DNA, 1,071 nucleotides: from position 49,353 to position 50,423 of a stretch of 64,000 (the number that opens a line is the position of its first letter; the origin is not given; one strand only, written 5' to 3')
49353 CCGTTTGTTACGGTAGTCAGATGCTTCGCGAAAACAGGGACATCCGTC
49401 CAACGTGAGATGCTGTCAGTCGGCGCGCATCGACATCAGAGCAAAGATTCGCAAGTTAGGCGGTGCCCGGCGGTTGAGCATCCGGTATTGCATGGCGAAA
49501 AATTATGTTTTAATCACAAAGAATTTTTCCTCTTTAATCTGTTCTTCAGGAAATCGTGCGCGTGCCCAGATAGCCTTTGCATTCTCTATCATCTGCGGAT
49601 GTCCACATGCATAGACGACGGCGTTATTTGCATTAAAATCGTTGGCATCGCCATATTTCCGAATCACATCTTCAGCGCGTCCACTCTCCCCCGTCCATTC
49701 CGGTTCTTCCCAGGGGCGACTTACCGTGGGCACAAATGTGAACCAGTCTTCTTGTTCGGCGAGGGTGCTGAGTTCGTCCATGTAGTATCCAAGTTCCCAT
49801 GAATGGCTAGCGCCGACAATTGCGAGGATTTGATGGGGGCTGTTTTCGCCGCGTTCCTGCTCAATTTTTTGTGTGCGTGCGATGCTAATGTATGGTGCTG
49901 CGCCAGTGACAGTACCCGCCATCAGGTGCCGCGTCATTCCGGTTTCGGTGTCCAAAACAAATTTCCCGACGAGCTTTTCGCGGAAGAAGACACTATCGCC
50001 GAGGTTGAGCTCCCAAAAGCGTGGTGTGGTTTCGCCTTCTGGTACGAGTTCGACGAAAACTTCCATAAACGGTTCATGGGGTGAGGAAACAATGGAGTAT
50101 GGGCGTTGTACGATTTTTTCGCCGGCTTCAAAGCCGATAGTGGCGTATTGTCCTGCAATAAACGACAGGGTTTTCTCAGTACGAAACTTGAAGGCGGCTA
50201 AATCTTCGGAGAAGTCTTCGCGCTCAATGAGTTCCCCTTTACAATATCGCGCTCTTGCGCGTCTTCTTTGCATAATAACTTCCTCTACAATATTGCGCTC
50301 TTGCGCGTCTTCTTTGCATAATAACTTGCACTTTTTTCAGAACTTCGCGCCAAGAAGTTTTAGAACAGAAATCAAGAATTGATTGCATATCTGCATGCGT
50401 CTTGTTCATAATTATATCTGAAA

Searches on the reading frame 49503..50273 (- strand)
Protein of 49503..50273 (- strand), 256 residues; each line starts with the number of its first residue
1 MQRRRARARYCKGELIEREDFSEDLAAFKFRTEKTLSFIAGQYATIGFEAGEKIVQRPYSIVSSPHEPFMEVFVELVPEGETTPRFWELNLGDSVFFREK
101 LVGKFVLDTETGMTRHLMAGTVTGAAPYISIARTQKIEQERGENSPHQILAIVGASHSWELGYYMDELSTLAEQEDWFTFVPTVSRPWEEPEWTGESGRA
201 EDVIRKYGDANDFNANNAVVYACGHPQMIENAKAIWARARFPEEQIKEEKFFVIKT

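Call 36: search_protein_families(library=ncbifam, proteins=[window:49503-50273:-], max_evalue=0.001)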
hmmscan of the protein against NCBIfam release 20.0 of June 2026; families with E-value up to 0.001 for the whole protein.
window:49503-50273:- (256 aa): 14 families
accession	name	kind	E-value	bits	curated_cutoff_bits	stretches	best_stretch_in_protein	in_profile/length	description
NF008178.0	PRK10926.1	equivalog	8.3e-21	74.4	390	1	9-237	3-226/248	ferredoxin--NADP(+) reductase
NF045803.1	MethMoxFADbindMmoC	equivalog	1.2e-20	73.5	500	1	13-252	109-341/343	aromatic/alkene monooxygenase hydroxylase FAD-binding subunit MmoC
NF040810.1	BenC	equivalog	3.3e-16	59.4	430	1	9-251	103-330/333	benzoate 1,2-dioxygenase electron transfer component BenC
NF005963.0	PRK08051.1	equivalog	1.8e-12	47.1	230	1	23-240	16-218/233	NAD(P)H-flavin reductase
NF008822.0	PRK11872.1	equivalog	1.1e-11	44.3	402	1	11-252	107-336/341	anthranilate 1,2-dioxygenase electron transfer component AntC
NF052252.1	flav_redu_LuxG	exception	9.2e-09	34.8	340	1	27-237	17-214/232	flavin mononucleotide reductase LuxG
NF040835.1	sulfhyd_HydG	equivalog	2e-08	33.8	650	1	33-231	45-228/292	NADPH-dependent hydrogenase/sulfhydrogenase 1 subunit gamma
NF004317.0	PRK05713.1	equivalog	3.6e-08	33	338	1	20-176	101-249/312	iron-sulfur-binding ferredoxin reductase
TIGR01941.1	nqrF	equivalog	4.8e-08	32.3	295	1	47-232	213-384/405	NADH:ubiquinone reductase (Na(+)-transporting) subunit F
NF009805.0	PRK13289.1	equivalog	5.6e-08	32.1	432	1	18-251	162-392/399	NO-inducible flavohemoprotein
NF007964.0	PRK10684.1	equivalog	4.1e-07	29.2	383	1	25-252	24-238/333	NADH oxidoreductase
NF058606.1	GlBtMonoRdsGbcB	equivalog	2.4e-06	26.7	500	1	23-251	26-247/362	glycine betaine monooxygenase reductase subunit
NF006220.0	PRK08345.1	subfamily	2.7e-06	26.8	395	1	23-231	25-231/294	cytochrome-c3 hydrogenase subunit gamma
TIGR02160.1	PA_CoA_Oxy5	hypoth_equivalog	1.7e-05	23.8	420.8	1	35-253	30-243/352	1,2-phenylacetyl-CoA epoxidase subunit PaaE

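Call 60: search_protein_families(library=pfam, proteins=[window:49503-50273:-], max_evalue=1)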
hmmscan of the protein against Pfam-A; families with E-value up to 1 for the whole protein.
window:49503-50273:- (256 aa): 5 families
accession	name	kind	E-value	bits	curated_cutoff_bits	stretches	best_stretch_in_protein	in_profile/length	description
PF00175.26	NAD_binding_1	-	7.2e-10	39.9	22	1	122-233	5-108/109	Oxidoreductase NAD-binding domain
PF00970.30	FAD_binding_6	-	1.3e-09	38.8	21.1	1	13-98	2-91/99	Oxidoreductase FAD-binding domain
PF24743.1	DUF7692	-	0.064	13.9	26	1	200-238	12-51/55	Domain of unknown function (DUF7692)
PF08022.18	FAD_binding_8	-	0.083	13.4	22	1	24-75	15-69/109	FAD-binding domain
PF08030.17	NAD_binding_6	-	0.21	12.1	22.2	0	210-234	129-153/156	Ferric reductase NAD binding domain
